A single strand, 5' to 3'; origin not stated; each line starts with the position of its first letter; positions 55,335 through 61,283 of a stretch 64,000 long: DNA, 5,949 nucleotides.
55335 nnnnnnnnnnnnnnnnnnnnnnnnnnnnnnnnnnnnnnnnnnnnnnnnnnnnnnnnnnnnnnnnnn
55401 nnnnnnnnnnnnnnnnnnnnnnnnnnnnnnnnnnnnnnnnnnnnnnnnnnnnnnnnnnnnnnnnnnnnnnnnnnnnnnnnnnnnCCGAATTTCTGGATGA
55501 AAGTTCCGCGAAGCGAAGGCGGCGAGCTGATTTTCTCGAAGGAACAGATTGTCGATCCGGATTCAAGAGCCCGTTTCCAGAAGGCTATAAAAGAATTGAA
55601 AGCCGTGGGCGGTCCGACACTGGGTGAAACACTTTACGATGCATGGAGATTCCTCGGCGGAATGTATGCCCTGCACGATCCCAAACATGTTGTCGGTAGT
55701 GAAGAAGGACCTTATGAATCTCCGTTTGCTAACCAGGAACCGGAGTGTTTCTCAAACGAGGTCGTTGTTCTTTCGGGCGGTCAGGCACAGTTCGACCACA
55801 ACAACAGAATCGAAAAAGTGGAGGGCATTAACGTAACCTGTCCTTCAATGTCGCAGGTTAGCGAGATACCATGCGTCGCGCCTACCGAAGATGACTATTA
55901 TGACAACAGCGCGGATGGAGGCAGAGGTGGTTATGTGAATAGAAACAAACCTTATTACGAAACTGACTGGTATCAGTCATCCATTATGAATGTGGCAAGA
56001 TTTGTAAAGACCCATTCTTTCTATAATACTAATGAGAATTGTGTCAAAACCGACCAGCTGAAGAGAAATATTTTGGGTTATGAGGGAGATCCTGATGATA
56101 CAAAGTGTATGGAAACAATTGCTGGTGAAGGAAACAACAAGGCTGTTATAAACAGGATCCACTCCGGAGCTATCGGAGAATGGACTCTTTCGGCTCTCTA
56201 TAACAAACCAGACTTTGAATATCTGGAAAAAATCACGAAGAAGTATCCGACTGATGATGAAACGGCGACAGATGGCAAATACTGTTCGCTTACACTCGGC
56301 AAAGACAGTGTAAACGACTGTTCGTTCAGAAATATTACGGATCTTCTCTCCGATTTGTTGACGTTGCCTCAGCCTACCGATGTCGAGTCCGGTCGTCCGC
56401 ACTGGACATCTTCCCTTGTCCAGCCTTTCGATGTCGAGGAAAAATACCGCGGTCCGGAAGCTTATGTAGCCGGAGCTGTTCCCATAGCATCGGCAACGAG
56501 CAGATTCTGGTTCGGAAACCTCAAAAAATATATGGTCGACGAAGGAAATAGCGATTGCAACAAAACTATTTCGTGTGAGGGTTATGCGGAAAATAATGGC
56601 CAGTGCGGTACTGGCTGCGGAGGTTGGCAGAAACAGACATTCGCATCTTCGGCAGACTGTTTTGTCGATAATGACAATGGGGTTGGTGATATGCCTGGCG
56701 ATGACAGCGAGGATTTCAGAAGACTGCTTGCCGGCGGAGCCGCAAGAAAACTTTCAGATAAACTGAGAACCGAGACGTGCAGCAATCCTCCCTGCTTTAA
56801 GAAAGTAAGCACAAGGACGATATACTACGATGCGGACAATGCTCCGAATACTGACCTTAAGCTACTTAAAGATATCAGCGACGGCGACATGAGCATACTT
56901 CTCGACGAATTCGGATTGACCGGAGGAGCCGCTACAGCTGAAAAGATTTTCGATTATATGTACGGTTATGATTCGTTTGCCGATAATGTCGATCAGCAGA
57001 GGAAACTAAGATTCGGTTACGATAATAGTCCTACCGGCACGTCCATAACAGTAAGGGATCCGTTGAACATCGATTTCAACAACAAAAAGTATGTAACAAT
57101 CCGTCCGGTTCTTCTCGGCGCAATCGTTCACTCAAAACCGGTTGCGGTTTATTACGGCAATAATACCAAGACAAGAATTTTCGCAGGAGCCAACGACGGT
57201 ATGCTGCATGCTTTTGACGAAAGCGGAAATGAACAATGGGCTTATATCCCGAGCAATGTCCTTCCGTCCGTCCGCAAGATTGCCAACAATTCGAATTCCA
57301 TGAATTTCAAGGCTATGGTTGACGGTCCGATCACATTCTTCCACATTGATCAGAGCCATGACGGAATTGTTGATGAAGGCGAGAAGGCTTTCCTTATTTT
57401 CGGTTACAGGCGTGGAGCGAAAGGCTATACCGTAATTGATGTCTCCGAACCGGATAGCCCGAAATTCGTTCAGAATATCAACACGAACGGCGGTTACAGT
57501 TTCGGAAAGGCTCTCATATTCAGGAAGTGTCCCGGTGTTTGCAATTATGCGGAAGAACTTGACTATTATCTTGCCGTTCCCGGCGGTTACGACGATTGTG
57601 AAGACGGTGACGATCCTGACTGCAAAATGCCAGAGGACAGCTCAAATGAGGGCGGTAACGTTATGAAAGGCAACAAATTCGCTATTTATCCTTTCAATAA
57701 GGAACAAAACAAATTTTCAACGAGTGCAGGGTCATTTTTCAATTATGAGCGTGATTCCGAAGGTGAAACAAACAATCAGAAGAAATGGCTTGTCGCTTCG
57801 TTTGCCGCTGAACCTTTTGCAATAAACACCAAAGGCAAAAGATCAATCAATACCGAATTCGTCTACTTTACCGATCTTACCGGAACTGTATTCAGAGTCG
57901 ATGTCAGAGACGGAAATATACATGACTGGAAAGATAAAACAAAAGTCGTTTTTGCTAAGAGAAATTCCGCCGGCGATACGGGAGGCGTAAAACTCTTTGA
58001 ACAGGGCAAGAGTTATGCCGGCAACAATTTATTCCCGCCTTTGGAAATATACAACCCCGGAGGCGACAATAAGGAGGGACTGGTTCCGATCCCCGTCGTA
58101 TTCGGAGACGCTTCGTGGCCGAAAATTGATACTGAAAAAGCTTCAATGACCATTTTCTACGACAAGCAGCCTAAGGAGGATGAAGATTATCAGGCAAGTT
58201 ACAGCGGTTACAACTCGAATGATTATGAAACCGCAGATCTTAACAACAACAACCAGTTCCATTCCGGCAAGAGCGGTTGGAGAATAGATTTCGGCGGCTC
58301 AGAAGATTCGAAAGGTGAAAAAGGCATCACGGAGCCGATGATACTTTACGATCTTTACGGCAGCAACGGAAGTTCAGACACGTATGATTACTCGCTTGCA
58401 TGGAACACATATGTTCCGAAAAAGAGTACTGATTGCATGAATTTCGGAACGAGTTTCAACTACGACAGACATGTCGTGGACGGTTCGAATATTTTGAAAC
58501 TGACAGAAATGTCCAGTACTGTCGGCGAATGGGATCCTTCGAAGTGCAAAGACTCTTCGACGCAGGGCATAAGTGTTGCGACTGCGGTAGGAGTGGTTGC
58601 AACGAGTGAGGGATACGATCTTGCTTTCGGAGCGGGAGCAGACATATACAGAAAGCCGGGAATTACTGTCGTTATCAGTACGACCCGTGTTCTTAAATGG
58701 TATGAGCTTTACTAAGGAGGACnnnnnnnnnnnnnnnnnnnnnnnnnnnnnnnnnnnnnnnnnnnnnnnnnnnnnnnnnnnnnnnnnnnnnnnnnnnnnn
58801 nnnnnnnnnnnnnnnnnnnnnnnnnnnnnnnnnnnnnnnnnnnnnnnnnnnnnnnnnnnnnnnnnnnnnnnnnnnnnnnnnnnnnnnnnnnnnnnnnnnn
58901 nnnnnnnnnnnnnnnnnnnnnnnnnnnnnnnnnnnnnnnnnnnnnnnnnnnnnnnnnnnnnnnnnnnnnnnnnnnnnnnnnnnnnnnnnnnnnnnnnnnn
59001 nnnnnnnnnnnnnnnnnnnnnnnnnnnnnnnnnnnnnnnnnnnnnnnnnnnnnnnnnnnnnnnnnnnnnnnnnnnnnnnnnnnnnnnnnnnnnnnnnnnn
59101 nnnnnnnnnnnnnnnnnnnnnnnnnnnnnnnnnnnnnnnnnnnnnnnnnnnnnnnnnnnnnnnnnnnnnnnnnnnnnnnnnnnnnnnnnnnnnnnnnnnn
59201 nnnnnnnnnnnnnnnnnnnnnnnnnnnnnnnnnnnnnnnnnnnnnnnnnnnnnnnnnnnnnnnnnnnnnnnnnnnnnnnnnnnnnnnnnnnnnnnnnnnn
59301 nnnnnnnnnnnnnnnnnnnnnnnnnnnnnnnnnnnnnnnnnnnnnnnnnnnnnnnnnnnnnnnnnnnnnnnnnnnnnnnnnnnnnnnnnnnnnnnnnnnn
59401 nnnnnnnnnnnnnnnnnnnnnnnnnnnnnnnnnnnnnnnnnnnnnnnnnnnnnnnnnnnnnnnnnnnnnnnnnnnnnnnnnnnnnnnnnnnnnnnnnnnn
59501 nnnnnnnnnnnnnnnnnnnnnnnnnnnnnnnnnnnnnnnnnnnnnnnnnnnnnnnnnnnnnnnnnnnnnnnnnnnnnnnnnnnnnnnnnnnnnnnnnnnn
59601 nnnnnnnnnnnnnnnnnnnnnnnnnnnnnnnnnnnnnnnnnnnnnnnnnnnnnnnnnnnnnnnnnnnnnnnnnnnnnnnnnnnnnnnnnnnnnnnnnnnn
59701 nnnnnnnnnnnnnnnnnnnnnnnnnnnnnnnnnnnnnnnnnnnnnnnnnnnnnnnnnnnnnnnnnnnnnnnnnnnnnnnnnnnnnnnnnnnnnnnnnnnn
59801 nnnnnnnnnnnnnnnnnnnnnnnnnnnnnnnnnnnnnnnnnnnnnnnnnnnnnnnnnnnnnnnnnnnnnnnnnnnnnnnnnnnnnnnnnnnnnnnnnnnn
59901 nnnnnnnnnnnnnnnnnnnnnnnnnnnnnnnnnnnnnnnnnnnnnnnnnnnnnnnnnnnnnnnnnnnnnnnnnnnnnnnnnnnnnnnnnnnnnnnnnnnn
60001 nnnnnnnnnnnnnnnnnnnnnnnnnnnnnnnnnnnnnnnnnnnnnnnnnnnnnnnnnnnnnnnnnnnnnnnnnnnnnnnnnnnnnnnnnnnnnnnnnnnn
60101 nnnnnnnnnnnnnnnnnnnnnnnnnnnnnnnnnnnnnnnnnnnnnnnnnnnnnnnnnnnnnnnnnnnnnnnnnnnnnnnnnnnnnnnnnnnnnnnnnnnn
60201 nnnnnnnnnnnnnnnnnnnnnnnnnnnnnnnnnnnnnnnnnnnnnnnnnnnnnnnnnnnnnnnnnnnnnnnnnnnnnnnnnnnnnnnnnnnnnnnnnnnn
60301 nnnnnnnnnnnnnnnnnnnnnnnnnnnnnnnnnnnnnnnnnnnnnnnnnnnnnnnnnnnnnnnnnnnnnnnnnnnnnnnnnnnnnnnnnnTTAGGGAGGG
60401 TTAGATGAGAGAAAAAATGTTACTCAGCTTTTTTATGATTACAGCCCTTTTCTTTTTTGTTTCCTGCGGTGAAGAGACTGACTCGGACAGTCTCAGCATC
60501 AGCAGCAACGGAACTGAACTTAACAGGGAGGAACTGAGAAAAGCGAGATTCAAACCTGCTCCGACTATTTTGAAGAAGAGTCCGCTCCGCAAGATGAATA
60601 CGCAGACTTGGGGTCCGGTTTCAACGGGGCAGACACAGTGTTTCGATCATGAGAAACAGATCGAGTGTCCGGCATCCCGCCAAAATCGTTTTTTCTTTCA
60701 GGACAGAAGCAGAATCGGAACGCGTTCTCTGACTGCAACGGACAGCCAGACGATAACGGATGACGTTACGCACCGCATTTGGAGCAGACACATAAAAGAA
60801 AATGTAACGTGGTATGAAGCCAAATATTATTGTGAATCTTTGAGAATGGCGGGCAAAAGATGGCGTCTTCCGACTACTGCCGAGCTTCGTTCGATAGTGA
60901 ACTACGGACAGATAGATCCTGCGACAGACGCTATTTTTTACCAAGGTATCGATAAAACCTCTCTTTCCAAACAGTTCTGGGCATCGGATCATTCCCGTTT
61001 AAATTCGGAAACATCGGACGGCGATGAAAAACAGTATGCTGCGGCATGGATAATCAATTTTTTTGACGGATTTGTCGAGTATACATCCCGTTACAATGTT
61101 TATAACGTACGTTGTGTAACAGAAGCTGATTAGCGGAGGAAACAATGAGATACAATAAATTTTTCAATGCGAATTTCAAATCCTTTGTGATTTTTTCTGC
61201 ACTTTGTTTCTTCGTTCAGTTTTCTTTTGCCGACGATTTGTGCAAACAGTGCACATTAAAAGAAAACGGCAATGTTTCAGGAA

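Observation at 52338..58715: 2125-aa PilY1 homologue whose vWA domain appears split by a ~1000-aa cysteine-rich insertion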

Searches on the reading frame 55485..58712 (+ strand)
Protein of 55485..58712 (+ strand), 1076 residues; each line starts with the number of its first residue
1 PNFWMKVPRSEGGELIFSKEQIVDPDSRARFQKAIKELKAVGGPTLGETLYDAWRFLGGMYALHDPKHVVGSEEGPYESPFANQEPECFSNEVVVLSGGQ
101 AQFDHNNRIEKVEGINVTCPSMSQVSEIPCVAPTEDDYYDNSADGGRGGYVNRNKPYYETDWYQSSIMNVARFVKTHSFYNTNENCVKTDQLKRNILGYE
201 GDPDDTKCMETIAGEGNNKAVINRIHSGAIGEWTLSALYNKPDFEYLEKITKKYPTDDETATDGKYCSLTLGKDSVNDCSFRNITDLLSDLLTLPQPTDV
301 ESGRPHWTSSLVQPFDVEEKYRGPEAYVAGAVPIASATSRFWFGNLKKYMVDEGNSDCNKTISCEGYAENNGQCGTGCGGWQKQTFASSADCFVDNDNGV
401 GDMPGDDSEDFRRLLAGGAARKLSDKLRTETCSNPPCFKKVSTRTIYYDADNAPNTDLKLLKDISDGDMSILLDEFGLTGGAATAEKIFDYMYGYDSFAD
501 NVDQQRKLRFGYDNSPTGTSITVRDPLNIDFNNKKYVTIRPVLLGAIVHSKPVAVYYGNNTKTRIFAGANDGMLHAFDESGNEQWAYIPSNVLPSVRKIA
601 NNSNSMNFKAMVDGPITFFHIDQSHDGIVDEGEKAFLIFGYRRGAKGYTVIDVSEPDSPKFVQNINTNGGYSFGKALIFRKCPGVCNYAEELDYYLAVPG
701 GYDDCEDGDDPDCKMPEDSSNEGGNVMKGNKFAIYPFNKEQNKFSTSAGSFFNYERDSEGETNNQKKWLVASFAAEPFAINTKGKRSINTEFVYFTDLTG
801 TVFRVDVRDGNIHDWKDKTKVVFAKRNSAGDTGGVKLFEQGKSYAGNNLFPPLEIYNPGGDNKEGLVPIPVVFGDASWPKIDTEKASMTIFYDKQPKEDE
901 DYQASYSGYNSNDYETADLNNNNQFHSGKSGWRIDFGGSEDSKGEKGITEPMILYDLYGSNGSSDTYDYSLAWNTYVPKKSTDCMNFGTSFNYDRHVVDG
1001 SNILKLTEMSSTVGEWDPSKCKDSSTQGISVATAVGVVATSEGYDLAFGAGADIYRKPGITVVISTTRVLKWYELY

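Call 38: predict_structure(alignment_id=A3)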
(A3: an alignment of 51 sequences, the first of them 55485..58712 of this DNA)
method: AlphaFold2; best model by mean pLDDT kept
length: 1076 residues; sequences in the alignment: 51
mean_pLDDT: 82.6   pTM: 0.82
mean pLDDT of the five models: 82.6, 82.4, 80.3, 80.0, 77.4
residues with pLDDT >= 90: 448; 70-90: 437; 50-70: 137; < 50: 54
segments of 3 or more residues with pLDDT < 50: 1-6, 139-152, 232-242, 367-372, 514-517, 1007-1010
pLDDT, mean of each block of 10 residues (from residue 1): 50 79 67 77 79 93 92 91 78 81 86 88 89 67 44 60 87 92 91 90 83 78 86 47 70 71 82 70 79 71 89 93 92 90 94 76 56 60 81 91 86 93 91 92 93 79 90 75 90 93 88 55 81 77 92 95 95 96 96 90 78 94 93 96 91 95 92 94 88 95 82 67 73 95 88 73 81 94 89 95 94 91 86 64 91 90 87 84 82 89 85 90 91 79 76 88 67 87 73 92 63 71 62 92 91 87 65 56
secondary structure, 60 per line:
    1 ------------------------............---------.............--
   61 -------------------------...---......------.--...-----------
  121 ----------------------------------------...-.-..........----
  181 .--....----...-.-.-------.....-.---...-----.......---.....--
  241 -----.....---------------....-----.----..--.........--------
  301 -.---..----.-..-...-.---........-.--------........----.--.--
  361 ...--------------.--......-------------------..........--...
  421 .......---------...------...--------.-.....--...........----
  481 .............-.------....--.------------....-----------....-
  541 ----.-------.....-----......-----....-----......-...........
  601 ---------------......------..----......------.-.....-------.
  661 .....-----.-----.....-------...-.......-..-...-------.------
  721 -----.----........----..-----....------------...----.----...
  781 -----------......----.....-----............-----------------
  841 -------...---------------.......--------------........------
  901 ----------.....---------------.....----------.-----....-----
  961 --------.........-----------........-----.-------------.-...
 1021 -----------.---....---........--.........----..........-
elements in order (helices of 4 or more, strands of 3 or more residues): H25-36 H46-58 E92-97 H167-176 H184-187 H206-210 E224-230 H234-238 H246-250 E266-269 H284-292 E325-332 E343-350 E361-363 E381-386 H406-415 H418-427 E446-448 H466-476 H481-493 H502-505 E521-524 E536-539 E553-557 E563-568 E574-577 E583-588 H590-600 E616-621 E634-639 E648-652 E660-665 E677-681 E693-699 E731-738 E750-753 E778-780 E792-797 E802-806 H812-818 E819-823 E848-850 E866-872 E887-894 E931-935 E952-955 E969-977 E989-996 E1036-1039 E1043-1050 E1053-1061 H1066-1075

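Call 43: fold_search(model_id=the predicted structure, library=pdb)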
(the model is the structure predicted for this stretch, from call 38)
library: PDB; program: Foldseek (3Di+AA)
matches with E <= 10: 766; with E <= 0.001: 86
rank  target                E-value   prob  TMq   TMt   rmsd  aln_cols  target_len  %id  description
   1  6tjh_A                1.6e-06  1.00  0.17  0.37   9.9       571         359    9  Crystal structure of the computationally designed Cake9 protein (released 2020-05-06)
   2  4nsx                  1.6e-05  0.75  0.13  0.17  21.4       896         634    8  Crystal Structure of the Utp21 tandem WD Domain (released 2014-02-19)
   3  9g33_UQ               2.0e-05  0.89  0.17  0.20  20.1       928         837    8  Stalled 90S - Utp23-Krr1-deltaC3 (released 2025-06-18)
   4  7awy                  2.2e-05  1.00  0.15  0.44  10.4       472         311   10  Crystal structure of the computationally designed Scone-R protein (released 2021-01-13)
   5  8fky_SP               2.5e-05  1.00  0.18  0.39  24.7       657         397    7  Human nucleolar pre-60S ribosomal subunit (State F) (released 2023-07-12)
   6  9v9n_B                2.7e-05  1.00  0.18  0.43  11.9       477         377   10  Cryo-EM structure of KICSTOR CCC complex (state 5) (released 2025-11-12)
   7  7awz                  3.0e-05  1.00  0.16  0.43  10.4       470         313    9  Crystal structure of the computationally designed Scone-E protein (released 2021-01-13)
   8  8prj                  3.5e-05  1.00  0.19  0.54   8.8       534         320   11  The structure of v31Bagel8 (released 2024-07-24)
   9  9van_B                5.7e-05  1.00  0.18  0.40  14.0       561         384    8  Cryo-EM structure of human full length KICSTOR complex (state 2) (released 2025-11-12)
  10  6ke6_B8               6.3e-05  1.00  0.19  0.37   9.6       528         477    8  3.4 angstrom cryo-EM structure of yeast 90S small subunit preribosome (released 2020-08-05)
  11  7kra_A                6.3e-05  0.91  0.19  0.26  20.0       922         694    8  Cryo-EM structure of Saccharomyces cerevisiae ER membrane protein complex bound to Fab-DH4 in lipid nanodiscs (released 2020-12-02)
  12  9o5a_G                7.0e-05  1.00  0.20  0.46  11.0       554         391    9  The KICSTOR-GATOR1 complex (released 2026-02-18)
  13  9sob_R                7.0e-05  1.00  0.17  0.13  11.2       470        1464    9  Structural Model of the Nuclear Pore Complex in Arabidopsis thaliana (released 2025-11-05)
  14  7ax2                  7.8e-05  1.00  0.16  0.46  10.7       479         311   10  Crystal structure of the computationally designed Scone-E protein co-crystallized with STA, form b (released 2021-01-13)
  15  5grs_A                7.8e-05  1.00  0.15  0.35  10.2       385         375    9  Complex structure of the fission yeast SREBP-SCAP binding domains (released 2016-12-14)
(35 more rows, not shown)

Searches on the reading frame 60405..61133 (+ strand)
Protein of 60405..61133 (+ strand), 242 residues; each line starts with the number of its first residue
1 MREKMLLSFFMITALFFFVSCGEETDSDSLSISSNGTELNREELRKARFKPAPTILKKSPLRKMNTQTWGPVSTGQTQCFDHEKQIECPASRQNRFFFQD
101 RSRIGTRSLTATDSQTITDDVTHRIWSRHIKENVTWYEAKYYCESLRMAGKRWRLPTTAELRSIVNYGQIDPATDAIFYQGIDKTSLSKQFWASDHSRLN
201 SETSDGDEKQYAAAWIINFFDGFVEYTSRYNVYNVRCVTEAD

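Call 6: search_protein_families(library=pfam, proteins=[window:60405-61133:+], max_evalue=0.1)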
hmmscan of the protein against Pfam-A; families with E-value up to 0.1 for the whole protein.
window:60405-61133:+ (242 aa): 3 families
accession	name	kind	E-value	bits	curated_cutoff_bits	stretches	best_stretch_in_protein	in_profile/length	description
PF07603.17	Lcl_C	-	2.2e-21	76.7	34.9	1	115-238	1-116/117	Lcl C-terminal domain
PF03781.23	FGE-sulfatase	-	0.0034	17.5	23.3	1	131-198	93-150/255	Sulfatase-modifying factor enzyme 1-like domain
PF21599.3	ZSWIM3_N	-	0.07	14.1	27.8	0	112-154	31-71/102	Zinc finger SWIM domain-containing protein 3, N-terminal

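Call 64: search_protein_families(library=ncbifam, max_evalue=0.01, proteins=[window:60405-61133:+])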
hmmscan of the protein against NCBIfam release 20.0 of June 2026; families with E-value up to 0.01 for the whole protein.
window:60405-61133:+ (242 aa): 2 families
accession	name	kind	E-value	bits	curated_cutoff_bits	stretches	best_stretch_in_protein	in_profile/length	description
NF052322.1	FimD_tip_adhes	equivalog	2.8e-06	26.3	170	1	138-210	581-649/664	fimbrial tip adhesin FimD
NF047763.1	LIC_10572_fam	equivalog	0.0007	19.6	200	0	123-164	118-154/205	LIC_10572 family protein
